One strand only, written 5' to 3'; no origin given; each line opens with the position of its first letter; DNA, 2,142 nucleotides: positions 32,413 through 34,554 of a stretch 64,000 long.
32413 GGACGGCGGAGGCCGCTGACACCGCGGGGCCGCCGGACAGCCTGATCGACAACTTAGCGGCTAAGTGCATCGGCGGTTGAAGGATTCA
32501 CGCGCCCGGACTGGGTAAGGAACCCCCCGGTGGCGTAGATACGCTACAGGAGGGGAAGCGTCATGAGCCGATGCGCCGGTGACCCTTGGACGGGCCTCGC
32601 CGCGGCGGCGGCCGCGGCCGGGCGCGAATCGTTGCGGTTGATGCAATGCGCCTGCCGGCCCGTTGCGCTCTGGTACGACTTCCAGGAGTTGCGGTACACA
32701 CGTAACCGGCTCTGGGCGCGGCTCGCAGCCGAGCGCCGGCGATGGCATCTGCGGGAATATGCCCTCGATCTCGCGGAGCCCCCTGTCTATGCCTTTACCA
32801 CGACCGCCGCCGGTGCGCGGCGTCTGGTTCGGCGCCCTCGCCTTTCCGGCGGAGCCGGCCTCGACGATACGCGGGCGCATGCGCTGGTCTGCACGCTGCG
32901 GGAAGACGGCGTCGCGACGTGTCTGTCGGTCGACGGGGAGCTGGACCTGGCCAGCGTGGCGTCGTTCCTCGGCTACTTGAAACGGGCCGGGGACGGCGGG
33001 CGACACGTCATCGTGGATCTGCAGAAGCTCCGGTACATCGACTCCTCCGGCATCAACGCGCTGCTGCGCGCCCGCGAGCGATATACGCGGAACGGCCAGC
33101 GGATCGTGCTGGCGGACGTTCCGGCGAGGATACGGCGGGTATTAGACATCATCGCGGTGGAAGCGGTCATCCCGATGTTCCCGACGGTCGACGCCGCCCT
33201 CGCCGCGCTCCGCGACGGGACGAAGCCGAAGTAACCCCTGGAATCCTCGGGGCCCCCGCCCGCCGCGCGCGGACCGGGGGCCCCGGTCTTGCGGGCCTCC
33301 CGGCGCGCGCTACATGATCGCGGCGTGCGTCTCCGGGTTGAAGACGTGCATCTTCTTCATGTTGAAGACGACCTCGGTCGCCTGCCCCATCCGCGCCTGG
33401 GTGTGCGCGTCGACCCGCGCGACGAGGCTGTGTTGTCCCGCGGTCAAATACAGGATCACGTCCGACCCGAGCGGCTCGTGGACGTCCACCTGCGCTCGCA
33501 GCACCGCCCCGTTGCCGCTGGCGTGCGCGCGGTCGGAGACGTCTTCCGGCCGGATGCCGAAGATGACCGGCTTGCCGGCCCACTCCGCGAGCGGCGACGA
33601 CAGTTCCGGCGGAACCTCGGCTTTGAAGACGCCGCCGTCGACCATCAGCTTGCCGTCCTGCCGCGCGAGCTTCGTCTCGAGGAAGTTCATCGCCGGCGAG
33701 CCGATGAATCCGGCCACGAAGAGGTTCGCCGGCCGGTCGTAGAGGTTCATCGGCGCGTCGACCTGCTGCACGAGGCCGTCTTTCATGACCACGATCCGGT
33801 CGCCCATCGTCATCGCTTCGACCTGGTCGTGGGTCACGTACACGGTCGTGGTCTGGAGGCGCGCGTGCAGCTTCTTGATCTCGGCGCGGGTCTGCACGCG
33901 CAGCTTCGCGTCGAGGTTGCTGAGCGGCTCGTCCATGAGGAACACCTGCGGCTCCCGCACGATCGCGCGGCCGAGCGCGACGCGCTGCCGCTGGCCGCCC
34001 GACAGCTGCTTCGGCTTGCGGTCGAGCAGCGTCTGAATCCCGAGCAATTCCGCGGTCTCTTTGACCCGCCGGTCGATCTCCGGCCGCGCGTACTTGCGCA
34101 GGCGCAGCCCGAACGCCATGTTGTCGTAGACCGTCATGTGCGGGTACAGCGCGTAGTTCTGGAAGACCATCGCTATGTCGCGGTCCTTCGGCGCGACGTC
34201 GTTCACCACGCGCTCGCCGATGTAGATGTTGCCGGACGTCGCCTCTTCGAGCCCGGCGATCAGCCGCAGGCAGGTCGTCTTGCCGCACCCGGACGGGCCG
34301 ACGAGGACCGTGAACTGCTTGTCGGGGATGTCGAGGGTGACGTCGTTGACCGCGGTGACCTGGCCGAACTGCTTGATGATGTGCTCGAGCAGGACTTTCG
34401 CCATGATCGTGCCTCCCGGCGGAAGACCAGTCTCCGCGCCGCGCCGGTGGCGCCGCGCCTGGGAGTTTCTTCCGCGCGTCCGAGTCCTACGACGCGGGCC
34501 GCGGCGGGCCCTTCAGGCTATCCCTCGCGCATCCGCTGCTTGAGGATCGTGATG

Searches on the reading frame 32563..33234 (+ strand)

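Call 46: search_protein_families(library=pfam, proteins=[window:32563-33234:+], max_evalue=0.00001)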
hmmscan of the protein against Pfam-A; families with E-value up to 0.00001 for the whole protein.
window:32563-33234:+ (223 aa): 2 families
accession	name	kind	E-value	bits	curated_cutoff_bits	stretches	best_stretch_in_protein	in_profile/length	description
PF01740.26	STAS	-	3.2e-19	69.1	22.6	1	115-212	7-106/106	STAS domain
PF13466.11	STAS_2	-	1e-13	51.7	29.2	1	121-198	1-78/80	STAS domain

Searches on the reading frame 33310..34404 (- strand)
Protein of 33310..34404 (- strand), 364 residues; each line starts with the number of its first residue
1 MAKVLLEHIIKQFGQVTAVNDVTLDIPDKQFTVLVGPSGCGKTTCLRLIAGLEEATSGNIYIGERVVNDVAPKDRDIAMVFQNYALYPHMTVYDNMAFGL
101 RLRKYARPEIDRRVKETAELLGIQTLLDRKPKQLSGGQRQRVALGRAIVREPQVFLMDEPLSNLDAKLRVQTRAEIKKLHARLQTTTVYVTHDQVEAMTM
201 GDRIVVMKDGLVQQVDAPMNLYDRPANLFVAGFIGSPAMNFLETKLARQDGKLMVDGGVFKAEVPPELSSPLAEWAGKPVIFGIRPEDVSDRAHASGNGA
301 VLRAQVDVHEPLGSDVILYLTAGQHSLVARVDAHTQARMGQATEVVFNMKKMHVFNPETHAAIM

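Call 46: search_protein_families(library=pfam, proteins=[window:33310-34404:-], max_evalue=0.00001)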
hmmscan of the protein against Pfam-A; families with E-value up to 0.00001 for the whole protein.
window:33310-34404:- (364 aa): 4 families
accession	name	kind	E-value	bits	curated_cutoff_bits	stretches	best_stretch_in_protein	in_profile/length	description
PF00005.33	ABC_tran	-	6.4e-34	117.9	25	1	19-161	1-136/137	ABC transporter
PF17912.7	OB_MalK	-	3.3e-14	53.9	27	1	235-289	1-53/53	MalK OB fold domain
PF08402.16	TOBE_2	-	1.9e-07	31.5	21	1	283-355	2-76/76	TOBE domain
PF02463.25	SMC_N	-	4.5e-07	30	40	1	27-208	22-215/220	RecF/RecN/SMC N terminal domain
